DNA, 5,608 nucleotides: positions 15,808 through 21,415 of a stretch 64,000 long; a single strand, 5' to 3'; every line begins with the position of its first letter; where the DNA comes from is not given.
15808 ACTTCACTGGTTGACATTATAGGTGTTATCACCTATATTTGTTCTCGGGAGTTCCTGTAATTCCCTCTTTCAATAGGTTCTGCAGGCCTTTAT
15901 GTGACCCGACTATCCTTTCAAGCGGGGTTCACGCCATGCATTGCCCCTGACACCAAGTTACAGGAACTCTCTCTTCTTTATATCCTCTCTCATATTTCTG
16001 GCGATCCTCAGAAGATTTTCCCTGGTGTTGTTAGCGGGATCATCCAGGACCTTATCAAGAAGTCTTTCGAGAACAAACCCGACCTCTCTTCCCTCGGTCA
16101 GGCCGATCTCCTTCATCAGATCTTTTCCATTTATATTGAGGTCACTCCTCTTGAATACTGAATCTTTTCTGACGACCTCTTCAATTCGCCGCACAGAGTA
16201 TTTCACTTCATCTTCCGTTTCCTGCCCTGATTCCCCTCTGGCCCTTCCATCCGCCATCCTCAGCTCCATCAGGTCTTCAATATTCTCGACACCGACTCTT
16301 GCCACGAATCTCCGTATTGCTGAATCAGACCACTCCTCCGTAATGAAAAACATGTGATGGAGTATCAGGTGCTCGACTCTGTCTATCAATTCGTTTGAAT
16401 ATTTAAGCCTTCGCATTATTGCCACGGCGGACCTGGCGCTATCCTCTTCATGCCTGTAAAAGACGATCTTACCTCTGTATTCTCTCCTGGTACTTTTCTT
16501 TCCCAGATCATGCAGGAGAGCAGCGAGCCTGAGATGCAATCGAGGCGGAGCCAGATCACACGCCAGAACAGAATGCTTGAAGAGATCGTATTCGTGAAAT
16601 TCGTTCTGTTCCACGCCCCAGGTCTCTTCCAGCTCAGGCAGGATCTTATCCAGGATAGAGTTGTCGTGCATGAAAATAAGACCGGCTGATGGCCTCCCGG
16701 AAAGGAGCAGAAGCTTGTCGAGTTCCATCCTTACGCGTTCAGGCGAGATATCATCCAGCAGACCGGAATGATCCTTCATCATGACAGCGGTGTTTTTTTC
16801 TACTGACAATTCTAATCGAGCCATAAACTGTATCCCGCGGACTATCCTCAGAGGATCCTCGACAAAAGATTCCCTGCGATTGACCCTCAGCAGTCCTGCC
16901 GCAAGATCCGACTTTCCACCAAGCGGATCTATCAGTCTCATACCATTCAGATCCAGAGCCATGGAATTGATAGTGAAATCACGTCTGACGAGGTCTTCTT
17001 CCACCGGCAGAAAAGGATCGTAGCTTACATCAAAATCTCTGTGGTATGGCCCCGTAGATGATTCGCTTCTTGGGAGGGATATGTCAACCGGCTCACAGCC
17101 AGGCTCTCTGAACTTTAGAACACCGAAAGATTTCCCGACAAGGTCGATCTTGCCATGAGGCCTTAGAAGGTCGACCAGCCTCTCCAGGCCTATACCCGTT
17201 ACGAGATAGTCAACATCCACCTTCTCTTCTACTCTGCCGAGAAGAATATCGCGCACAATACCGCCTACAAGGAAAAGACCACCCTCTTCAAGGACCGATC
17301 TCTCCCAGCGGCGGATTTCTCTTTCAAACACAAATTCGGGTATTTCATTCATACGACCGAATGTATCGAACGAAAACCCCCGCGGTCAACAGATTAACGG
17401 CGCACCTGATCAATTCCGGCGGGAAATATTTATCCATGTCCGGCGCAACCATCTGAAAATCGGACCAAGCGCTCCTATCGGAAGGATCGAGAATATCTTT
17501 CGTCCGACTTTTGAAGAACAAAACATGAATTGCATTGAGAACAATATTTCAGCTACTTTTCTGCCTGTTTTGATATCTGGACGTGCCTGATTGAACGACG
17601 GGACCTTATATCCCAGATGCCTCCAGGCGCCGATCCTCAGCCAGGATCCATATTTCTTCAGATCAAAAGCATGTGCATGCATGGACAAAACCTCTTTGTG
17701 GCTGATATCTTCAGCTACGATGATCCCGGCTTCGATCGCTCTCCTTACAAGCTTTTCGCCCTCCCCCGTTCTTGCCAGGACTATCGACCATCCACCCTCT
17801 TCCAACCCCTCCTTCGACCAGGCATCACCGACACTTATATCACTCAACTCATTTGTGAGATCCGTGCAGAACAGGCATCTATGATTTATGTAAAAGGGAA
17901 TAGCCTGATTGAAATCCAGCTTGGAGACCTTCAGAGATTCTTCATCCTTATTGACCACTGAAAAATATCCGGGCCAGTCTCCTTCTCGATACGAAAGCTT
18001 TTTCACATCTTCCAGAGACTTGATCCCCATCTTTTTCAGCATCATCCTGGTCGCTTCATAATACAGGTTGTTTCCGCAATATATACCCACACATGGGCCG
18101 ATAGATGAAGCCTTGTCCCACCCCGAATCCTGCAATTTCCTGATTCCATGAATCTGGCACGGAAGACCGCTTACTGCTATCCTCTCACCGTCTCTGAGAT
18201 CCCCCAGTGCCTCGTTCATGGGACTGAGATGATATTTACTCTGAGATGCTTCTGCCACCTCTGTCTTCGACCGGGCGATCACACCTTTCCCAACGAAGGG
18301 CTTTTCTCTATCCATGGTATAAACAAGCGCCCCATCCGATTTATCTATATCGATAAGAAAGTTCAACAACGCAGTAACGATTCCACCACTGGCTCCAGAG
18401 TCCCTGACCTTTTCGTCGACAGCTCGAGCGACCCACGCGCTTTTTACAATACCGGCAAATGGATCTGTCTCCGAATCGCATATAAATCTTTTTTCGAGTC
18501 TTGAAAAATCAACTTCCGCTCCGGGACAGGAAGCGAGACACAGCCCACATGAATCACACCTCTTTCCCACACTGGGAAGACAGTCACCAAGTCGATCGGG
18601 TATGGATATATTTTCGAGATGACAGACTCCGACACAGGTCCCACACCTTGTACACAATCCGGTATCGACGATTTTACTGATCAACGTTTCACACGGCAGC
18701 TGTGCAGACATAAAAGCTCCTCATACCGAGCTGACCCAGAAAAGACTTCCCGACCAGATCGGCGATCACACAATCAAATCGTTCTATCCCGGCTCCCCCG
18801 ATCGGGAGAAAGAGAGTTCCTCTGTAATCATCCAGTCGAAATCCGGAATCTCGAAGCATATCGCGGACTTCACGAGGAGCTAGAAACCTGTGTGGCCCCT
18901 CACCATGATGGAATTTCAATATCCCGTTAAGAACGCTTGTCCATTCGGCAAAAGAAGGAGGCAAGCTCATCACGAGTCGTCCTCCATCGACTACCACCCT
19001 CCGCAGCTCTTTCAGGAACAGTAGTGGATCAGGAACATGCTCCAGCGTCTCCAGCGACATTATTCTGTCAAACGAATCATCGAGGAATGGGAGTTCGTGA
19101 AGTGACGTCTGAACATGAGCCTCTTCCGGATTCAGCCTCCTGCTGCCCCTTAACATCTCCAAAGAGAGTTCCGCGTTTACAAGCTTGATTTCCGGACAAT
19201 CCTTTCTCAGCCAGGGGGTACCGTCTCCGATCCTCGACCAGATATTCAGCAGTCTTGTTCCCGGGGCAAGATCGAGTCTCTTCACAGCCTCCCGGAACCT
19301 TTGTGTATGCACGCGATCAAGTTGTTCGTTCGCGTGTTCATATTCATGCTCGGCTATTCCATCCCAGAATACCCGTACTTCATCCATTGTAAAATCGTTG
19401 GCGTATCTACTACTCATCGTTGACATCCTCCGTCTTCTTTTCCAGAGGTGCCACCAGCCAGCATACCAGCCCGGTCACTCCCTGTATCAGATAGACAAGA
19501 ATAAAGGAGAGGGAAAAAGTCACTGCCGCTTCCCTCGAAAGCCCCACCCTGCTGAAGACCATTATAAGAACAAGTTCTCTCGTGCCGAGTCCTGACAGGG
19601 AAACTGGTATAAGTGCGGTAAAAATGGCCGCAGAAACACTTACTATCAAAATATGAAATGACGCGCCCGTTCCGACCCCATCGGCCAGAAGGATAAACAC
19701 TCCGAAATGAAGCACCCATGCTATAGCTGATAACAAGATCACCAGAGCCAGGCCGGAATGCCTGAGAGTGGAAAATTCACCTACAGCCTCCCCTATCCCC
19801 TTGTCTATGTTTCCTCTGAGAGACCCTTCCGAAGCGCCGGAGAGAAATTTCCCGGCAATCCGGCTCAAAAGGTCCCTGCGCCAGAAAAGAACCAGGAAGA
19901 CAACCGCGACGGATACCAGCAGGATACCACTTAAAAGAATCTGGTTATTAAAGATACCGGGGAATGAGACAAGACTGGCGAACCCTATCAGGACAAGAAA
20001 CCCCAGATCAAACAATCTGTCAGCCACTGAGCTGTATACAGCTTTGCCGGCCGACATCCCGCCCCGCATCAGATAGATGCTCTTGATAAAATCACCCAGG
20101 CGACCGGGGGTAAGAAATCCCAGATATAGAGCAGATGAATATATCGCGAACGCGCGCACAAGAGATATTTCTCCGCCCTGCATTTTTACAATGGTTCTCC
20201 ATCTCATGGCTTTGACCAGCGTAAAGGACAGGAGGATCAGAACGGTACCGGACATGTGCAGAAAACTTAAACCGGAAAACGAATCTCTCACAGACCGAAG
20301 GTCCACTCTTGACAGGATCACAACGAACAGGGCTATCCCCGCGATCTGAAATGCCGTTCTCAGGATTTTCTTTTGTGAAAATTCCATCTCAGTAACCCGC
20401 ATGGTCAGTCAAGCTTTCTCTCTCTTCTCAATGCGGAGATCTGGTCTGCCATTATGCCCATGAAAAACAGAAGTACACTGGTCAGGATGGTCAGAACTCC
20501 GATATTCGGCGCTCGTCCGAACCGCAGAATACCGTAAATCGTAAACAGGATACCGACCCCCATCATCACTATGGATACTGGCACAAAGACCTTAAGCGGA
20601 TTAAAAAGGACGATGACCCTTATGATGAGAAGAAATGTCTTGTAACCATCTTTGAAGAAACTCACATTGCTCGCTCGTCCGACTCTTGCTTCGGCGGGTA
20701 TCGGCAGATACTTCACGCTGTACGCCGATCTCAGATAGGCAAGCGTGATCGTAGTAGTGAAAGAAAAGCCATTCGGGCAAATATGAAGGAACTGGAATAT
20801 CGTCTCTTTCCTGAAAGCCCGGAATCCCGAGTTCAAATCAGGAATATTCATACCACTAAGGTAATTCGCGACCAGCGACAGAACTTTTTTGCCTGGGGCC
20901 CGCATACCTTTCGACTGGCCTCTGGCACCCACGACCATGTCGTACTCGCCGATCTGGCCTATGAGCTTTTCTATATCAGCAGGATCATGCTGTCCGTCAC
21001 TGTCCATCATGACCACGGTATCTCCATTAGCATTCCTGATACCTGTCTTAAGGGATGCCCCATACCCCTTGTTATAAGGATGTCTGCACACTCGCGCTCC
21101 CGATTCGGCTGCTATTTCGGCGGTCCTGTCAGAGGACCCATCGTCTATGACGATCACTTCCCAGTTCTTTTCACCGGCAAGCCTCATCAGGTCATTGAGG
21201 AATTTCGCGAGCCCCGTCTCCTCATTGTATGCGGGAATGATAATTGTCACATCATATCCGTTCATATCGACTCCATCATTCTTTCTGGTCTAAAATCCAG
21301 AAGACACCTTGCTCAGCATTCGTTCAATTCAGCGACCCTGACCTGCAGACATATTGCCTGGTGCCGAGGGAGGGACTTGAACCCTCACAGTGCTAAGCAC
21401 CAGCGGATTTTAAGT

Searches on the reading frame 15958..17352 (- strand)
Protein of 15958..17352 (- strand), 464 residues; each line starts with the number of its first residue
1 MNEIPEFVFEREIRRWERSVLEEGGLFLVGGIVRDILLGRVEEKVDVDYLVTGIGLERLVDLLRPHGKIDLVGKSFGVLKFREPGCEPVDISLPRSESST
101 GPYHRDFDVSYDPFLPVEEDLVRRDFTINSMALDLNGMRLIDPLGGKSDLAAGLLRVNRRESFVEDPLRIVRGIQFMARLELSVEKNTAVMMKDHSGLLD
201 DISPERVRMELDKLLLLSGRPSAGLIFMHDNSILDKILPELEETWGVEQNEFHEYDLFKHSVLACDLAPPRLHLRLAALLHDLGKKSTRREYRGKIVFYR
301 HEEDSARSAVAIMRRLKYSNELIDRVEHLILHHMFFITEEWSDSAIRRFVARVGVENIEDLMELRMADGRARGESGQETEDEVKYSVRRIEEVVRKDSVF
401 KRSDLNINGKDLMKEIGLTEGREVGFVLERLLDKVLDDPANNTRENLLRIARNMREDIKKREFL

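Call 29: search_protein_families(library=pfam, proteins=[window:15958-17352:-], max_evalue=0.001)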
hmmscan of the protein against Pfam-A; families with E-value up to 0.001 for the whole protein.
window:15958-17352:- (464 aa): 4 families
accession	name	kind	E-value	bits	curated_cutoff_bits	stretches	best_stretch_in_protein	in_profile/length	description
PF01743.26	PolyA_pol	-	1.2e-19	71.4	23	1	26-156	1-126/126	Poly A polymerase head domain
PF13735.12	tRNA_NucTran2_2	-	1.3e-13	51.6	27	1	309-450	24-148/149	tRNA nucleotidyltransferase domain 2 putative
PF12627.12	PolyA_pol_RNAbd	-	4.5e-13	49.2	22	1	183-242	3-61/64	Probable RNA and SrmB- binding site of polymerase A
PF01966.28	HD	-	7.2e-08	33.2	22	1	264-340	16-92/116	HD domain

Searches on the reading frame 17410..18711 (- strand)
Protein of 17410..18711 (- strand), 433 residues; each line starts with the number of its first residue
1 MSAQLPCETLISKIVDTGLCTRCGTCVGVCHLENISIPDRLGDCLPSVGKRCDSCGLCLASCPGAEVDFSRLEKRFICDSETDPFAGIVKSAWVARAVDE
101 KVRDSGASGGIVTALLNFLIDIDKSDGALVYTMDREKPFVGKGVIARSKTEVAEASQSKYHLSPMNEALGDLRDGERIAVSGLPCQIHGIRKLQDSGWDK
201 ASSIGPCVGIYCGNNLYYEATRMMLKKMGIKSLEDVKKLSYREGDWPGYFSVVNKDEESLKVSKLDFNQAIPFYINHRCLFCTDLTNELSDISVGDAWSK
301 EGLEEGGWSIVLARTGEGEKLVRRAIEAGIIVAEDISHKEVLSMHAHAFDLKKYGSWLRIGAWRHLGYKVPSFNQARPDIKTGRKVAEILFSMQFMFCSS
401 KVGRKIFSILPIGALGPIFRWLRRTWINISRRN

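Call 29: search_protein_families(library=pfam, proteins=[window:17410-18711:-], max_evalue=0.001)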
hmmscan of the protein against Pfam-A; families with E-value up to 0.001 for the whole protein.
window:17410-18711:- (433 aa): 8 families
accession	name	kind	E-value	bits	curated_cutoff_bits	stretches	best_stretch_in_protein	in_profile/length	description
PF04432.18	FrhB_FdhB_C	-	5e-39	134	23.3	1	176-338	2-149/150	Coenzyme F420 hydrogenase/dehydrogenase, beta subunit C terminus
PF04422.18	FrhB_FdhB_N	-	5.9e-17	62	22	1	93-169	2-77/78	Coenzyme F420 hydrogenase/dehydrogenase, beta subunit N-term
PF12837.12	Fer4_6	-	0.00019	21.6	25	0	15-31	4-20/24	4Fe-4S binding domain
PF00037.32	Fer4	-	0.00024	21.2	21.1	0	14-30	2-18/24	4Fe-4S binding domain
PF12797.12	Fer4_2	-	0.00028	21.1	24.5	0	14-30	4-20/22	4Fe-4S binding domain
PF13187.11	Fer4_9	-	0.0003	21.2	27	1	20-64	2-49/52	4Fe-4S dicluster domain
PF12800.12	Fer4_4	-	0.00088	19.9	24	0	51-63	3-15/17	4Fe-4S binding domain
PF13183.11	Fer4_8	-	0.0009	20.2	27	0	50-66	3-19/68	4Fe-4S dicluster domain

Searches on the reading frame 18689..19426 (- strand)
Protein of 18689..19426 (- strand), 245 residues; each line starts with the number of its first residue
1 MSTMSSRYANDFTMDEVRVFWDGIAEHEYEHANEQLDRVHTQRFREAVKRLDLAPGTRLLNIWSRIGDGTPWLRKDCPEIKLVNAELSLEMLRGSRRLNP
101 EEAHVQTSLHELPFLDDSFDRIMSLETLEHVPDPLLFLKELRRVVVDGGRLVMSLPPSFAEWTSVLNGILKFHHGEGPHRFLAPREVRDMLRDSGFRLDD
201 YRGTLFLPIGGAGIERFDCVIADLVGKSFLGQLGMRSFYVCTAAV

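Call 29: search_protein_families(library=pfam, proteins=[window:18689-19426:-], max_evalue=0.001)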
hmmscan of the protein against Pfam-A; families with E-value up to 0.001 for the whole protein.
window:18689-19426:- (245 aa): 7 families
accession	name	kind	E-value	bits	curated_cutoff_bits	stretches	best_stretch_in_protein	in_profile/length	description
PF08241.18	Methyltransf_11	-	2.6e-15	57.3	21.2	1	67-153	8-95/95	Methyltransferase domain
PF13489.12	Methyltransf_23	-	3.2e-09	37.1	27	1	53-198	20-161/164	Methyltransferase domain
PF13649.12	Methyltransf_25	-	7.2e-09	36.7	27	1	67-149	9-97/97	Methyltransferase domain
PF08242.18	Methyltransf_12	-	2.1e-07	32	30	1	66-151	7-98/98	Methyltransferase domain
PF01209.24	Ubie_methyltran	-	3.5e-06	27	20.1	1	29-153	20-151/233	ubiE/COQ5 methyltransferase family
PF13847.12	Methyltransf_31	-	3.7e-06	27.1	27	1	106-156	60-112/145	Methyltransferase domain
PF02353.26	CMAS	-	5.8e-06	26.3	27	1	29-153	36-164/273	Mycolic acid cyclopropane synthetase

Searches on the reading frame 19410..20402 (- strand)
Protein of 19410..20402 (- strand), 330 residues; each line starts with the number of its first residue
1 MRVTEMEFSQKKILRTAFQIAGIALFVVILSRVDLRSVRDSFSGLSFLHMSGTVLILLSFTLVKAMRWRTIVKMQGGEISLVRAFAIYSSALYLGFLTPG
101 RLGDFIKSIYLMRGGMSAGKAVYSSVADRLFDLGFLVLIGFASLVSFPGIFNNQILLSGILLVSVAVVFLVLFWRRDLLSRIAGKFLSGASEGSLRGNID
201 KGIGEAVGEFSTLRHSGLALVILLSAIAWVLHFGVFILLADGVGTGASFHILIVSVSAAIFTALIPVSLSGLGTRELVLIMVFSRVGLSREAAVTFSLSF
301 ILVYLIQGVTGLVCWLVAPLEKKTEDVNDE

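Call 29: search_protein_families(library=pfam, proteins=[window:19410-20402:-], max_evalue=0.001)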
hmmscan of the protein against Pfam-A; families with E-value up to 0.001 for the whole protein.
window:19410-20402:- (330 aa): 1 family
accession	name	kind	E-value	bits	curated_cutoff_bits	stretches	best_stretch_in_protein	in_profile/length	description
PF03706.18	LPG_synthase_TM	-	1.8e-38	133.2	33.4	1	20-305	2-295/302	Lysylphosphatidylglycerol synthase TM region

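Call 52: search_protein_families(library=ncbifam, proteins=[window:19410-20402:-], max_evalue=0.00001)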
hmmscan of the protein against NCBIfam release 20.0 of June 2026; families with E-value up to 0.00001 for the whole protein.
window:19410-20402:- (330 aa): 1 family
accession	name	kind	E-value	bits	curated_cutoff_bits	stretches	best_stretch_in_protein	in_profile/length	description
TIGR00374.1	TIGR00374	subfamily_domain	6.8e-18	65.2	43.2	1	40-298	22-292/323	flippase-like domain-containing protein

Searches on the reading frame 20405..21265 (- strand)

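Call 29: search_protein_families(library=pfam, proteins=[window:20405-21265:-], max_evalue=0.001)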
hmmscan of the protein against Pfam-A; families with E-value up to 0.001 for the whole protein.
window:20405-21265:- (286 aa): 3 families
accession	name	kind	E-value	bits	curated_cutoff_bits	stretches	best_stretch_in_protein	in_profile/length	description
PF00535.33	Glycos_transf_2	-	2.3e-34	119.2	23.3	1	7-131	1-131/168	Glycosyl transferase family 2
PF13641.12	Glyco_tranf_2_3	-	1.2e-06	29.1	27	1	6-91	3-97/230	Glycosyltransferase like family 2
PF10111.15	Glyco_tranf_2_2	-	0.00039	20.5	27.3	1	7-102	1-103/276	Glycosyltransferase like family 2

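Call 52: search_protein_families(library=ncbifam, proteins=[window:20405-21265:-], max_evalue=0.00001)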
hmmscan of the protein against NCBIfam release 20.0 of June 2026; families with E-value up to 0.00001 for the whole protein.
window:20405-21265:- (286 aa): 18 families
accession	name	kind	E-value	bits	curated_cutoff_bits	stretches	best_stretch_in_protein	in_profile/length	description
TIGR04182.1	glyco_TIGR04182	equivalog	1e-38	133.4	325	1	5-283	1-289/293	S-layer glycoprotein N-glycosyltransferase AglJ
NF058614.1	PPMAGASynPpgS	equivalog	1.7e-24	86.5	370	1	5-177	1-182/226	polyprenyl-phospho-N-acetylgalactosaminyl synthase PpgS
NF041391.1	DPhHxTase_Halo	equivalog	1.1e-21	76.9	375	1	12-217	3-208/213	dolichyl-phosphate hexose transferase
NF047588.1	GlcsyltransPgfSStrep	equivalog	8.9e-20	71.1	500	1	6-271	3-275/308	glycosyltransferase PgfS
NF007986.1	PRK10714.1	equivalog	5.4e-19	68.3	529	1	5-271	7-281/316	undecaprenyl-phosphate 4-deoxy-4-formamido-L-arabinose transferase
TIGR04283.1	glyco_like_mftF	equivalog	2.1e-17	63.5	182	1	7-104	2-95/221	TIGR04283 family arsenosugar biosynthesis glycosyltransferase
TIGR03965.1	mycofact_glyco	equivalog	3.5e-15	55.8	280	1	5-107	75-181/467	mycofactocin biosynthesis glycosyltransferase MftF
NF010496.0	PRK13915.1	equivalog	9.8e-15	54.4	262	1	3-105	30-142/307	glucosyl-3-phosphoglycerate synthase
TIGR03937.1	PgaC_IcaA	equivalog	7.8e-13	48.1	422.3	1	5-106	46-151/407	poly-beta-1,6-N-acetyl-D-glucosamine synthase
NF041875.1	EPS_EpsD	equivalog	2.1e-11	43.8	370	1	6-96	1-95/325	exopolysaccharide biosynthesis glycosyltransferase EpsD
NF007482.0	PRK10073.1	equivalog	5.9e-11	41.9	423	1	6-103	8-108/334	glycosyltransferase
NF038302.1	EPS_HpsE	equivalog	3.9e-09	35.9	300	1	5-94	2-100/307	hormogonium polysaccharide biosynthesis glycosyltransferase HpsE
NF047683.1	TeichurnBiosyTuaG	equivalog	9.5e-09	35.3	400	1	5-103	7-109/252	teichuronic acid biosynthesis protein TuaG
NF041865.1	EpsU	equivalog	1.7e-08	33.9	700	1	7-95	42-137/394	exopolysaccharide biosynthesis GT2 family glycosyltransferase EpsU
NF053739.1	GlytfEpsEBac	equivalog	1.2e-07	31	450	1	6-104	3-106/265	glycosyltransferase EpsE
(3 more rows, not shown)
